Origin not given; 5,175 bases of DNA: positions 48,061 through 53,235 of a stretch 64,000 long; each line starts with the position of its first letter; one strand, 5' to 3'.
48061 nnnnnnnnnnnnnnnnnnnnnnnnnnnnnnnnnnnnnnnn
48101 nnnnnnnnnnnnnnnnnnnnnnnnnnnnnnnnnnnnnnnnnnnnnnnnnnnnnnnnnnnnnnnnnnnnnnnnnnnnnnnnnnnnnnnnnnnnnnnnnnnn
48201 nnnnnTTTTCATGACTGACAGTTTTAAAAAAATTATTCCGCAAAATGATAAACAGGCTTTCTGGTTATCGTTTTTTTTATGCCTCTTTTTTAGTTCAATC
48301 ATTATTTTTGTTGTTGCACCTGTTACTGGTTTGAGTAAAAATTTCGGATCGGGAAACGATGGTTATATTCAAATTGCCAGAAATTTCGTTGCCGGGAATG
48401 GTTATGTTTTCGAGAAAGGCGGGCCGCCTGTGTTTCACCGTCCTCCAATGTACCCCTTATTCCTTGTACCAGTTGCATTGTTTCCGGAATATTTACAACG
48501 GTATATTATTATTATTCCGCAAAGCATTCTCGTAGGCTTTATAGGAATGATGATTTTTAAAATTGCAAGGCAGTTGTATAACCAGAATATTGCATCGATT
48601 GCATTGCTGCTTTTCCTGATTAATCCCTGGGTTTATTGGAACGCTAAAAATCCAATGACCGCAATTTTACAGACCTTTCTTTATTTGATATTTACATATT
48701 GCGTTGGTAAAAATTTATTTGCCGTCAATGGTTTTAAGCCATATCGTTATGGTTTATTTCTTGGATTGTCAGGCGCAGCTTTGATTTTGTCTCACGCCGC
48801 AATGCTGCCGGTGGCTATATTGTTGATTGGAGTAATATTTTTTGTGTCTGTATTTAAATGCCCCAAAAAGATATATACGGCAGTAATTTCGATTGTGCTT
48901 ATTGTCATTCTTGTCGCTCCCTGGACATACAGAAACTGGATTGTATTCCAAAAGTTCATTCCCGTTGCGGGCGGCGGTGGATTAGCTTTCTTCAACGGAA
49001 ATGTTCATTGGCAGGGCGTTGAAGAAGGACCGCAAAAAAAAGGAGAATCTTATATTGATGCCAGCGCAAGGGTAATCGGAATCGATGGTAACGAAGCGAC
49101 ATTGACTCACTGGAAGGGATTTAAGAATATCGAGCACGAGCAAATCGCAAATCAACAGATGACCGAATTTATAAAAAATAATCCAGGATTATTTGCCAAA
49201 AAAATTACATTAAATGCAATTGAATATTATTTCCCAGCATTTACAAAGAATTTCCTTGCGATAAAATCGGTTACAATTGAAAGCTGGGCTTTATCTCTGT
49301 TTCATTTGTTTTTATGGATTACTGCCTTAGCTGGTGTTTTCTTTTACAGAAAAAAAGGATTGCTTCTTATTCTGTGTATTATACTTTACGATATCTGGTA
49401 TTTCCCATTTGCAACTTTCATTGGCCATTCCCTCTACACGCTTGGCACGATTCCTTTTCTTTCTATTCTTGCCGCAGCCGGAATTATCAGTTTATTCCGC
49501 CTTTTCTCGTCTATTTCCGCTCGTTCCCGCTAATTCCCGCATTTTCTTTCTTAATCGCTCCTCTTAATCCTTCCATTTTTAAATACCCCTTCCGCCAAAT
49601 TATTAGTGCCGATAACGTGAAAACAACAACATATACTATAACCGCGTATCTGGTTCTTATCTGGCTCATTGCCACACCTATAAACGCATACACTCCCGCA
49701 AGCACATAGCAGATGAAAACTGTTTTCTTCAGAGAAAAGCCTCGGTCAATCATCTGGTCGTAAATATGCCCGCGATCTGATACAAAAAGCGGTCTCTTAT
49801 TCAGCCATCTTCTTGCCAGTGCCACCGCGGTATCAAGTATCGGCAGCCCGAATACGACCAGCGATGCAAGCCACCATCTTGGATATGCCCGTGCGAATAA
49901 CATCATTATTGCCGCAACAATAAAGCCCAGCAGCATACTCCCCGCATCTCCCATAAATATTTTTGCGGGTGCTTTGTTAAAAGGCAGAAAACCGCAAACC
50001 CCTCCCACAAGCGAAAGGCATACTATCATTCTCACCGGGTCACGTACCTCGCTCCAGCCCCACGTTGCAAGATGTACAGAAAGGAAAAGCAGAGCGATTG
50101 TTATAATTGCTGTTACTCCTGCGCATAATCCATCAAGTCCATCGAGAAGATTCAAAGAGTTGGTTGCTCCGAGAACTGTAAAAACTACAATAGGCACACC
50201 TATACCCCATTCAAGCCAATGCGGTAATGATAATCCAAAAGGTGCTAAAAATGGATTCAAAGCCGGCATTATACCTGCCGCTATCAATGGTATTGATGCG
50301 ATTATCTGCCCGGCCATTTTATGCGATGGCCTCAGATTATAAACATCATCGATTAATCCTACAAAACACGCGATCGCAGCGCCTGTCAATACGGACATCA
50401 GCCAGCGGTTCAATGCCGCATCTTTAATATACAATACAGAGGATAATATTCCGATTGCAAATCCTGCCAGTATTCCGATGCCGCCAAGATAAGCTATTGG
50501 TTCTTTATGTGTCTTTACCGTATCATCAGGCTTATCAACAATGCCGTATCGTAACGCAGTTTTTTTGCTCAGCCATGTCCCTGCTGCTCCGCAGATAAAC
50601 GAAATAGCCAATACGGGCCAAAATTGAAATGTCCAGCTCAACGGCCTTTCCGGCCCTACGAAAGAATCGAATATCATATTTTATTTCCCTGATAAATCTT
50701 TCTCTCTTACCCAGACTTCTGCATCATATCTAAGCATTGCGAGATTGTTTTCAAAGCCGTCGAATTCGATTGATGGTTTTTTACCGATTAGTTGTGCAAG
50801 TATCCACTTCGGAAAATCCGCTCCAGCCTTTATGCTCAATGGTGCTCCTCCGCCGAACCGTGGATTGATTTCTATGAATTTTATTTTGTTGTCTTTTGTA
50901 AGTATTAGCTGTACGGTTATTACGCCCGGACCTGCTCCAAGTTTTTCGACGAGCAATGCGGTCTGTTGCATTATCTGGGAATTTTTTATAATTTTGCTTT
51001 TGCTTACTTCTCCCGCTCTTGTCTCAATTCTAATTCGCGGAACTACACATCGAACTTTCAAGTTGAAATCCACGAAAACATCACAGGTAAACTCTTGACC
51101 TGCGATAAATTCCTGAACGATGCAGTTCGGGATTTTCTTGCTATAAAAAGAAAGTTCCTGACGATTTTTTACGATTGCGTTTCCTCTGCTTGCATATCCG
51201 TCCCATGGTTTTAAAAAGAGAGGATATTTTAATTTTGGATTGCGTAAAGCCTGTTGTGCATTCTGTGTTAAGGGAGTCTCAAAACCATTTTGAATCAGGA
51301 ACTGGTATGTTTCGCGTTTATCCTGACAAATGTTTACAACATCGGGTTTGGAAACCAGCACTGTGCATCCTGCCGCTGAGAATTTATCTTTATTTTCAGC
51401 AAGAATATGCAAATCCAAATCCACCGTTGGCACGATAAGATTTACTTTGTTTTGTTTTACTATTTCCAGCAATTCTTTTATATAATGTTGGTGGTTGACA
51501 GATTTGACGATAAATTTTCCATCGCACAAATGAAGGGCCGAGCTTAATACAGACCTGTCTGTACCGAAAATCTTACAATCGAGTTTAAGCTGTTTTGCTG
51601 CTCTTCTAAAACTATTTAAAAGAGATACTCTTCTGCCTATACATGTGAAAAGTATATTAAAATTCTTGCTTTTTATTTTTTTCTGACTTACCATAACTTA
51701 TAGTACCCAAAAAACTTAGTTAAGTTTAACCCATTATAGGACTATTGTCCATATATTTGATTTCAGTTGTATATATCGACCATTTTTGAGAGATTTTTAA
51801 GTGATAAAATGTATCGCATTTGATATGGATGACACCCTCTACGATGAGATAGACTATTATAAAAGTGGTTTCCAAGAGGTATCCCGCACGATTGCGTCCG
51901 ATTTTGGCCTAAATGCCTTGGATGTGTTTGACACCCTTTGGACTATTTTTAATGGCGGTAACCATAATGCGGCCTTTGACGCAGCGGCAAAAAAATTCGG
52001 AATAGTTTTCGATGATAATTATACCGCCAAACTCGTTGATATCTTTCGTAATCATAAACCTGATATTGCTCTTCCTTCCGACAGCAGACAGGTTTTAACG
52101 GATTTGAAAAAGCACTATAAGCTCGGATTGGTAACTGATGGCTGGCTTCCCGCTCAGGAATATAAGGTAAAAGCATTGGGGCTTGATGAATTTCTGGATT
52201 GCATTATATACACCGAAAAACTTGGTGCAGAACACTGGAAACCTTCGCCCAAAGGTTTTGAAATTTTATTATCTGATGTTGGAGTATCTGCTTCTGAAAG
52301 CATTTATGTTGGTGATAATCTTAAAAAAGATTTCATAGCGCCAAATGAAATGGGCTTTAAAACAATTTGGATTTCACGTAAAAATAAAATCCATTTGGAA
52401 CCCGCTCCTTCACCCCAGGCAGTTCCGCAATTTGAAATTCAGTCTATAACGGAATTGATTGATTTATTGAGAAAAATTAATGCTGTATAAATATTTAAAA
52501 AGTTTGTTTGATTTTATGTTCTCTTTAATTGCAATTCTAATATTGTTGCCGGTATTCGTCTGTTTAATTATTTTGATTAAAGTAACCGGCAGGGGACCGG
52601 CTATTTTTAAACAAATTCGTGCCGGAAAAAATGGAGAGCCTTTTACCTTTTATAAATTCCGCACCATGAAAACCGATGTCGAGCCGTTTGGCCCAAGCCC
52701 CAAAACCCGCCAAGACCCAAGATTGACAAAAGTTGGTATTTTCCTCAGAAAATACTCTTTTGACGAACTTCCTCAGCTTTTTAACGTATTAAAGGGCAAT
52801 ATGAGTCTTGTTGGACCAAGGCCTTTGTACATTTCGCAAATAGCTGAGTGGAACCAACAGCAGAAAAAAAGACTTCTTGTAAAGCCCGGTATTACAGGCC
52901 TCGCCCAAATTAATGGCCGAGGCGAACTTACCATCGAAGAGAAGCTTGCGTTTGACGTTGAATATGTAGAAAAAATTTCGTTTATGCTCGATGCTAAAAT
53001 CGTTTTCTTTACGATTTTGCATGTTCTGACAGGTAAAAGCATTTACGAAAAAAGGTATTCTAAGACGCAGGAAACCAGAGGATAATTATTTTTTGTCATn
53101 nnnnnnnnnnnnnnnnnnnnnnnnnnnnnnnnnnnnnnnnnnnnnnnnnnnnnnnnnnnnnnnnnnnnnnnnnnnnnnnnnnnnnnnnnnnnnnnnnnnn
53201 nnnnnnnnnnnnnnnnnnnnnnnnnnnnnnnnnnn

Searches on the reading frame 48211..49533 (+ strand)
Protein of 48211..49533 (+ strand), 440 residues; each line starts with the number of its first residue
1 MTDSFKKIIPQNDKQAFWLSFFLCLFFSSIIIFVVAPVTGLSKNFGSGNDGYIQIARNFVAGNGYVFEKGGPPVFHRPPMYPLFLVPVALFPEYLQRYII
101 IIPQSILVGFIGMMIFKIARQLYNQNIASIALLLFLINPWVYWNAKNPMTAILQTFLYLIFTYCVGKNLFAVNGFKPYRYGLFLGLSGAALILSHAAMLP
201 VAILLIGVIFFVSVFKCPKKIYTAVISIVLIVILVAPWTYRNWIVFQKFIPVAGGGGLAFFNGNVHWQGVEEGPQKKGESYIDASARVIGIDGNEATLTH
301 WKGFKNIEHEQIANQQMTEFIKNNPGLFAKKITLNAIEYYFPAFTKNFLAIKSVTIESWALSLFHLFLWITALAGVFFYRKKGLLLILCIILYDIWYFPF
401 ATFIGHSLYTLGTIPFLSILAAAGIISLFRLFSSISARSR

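Call 10: search_protein_families(library=pfam, proteins=[window:48211-49533:+], max_evalue=0.00001)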
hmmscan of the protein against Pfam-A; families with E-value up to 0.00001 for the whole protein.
window:48211-49533:+ (440 aa): 0 families

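Call 55: search_protein_families(library=pfam, proteins=[window:48211-49533:+], max_evalue=0.01)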
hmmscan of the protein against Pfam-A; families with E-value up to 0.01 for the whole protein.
window:48211-49533:+ (440 aa): 1 family
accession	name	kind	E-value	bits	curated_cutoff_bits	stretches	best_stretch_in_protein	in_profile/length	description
PF13231.12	PMT_2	-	3.5e-05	24.5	26.1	1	77-238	2-157/160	Dolichyl-phosphate-mannose-protein mannosyltransferase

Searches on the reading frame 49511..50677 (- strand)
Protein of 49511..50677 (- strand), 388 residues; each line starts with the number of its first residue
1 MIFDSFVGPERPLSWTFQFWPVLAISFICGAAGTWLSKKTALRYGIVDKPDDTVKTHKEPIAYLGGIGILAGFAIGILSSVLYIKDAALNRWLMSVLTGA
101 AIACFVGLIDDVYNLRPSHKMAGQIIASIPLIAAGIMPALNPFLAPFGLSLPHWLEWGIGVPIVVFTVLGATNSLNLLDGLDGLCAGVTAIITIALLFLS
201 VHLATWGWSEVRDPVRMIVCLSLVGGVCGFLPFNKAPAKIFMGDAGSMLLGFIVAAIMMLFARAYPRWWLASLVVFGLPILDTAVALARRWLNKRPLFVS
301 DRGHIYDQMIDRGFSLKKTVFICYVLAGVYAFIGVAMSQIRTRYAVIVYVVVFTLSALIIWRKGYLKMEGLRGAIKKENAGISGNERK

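Call 10: search_protein_families(library=pfam, proteins=[window:49511-50677:-], max_evalue=0.00001)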
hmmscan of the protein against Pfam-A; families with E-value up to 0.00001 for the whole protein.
window:49511-50677:- (388 aa): 1 family
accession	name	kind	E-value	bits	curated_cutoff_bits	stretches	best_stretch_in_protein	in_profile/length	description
PF00953.26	Glycos_transf_4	-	8.3e-38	130.3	27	1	94-260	2-158/160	Glycosyl transferase family 4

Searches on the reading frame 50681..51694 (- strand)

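Call 10: search_protein_families(library=pfam, proteins=[window:50681-51694:-], max_evalue=0.00001)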
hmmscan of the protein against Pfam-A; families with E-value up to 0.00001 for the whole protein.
window:50681-51694:- (337 aa): 5 families
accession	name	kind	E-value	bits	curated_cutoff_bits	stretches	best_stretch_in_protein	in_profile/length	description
PF21360.3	PylC-like_N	-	8.2e-23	80.8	27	1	14-113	1-96/96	PylC-like, N-terminal domain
PF02655.19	ATP-grasp_3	-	2.4e-21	76.9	23.2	1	123-282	1-159/160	ATP-grasp domain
PF15632.11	ATPgrasp_Ter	-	5.4e-17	62.2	29.1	1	188-305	2-111/131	ATP-grasp in the biosynthetic pathway with Ter operon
PF13535.11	ATP-grasp_4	-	6.9e-09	36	27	1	156-282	2-155/160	ATP-grasp domain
PF07478.18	Dala_Dala_lig_C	-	2.1e-06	27.8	24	0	131-224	13-107/204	D-ala D-ala ligase C-terminus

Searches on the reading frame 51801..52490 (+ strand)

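Call 10: search_protein_families(library=pfam, proteins=[window:51801-52490:+], max_evalue=0.00001)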
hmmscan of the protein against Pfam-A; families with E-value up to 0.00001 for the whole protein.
window:51801-52490:+ (229 aa): 2 families
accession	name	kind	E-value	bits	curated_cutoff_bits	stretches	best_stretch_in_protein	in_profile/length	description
PF13419.12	HAD_2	-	3.7e-20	73.2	23.8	1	5-191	1-178/178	Haloacid dehalogenase-like hydrolase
PF00702.32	Hydrolase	-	1.5e-16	61.8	26.4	1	2-182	1-188/191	haloacid dehalogenase-like hydrolase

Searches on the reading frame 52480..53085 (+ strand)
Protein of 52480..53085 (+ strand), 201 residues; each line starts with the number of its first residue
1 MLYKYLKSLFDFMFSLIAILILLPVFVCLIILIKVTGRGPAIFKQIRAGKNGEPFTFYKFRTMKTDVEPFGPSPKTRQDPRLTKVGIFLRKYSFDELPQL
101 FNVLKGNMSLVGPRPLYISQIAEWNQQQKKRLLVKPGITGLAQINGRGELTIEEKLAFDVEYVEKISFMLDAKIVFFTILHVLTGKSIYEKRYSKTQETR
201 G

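Call 10: search_protein_families(library=pfam, proteins=[window:52480-53085:+], max_evalue=0.00001)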
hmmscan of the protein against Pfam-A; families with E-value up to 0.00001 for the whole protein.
window:52480-53085:+ (201 aa): 1 family
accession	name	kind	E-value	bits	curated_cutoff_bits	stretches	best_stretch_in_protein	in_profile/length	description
PF02397.22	Bac_transf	-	1.2e-65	220.8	27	1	7-183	1-178/179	Bacterial sugar transferase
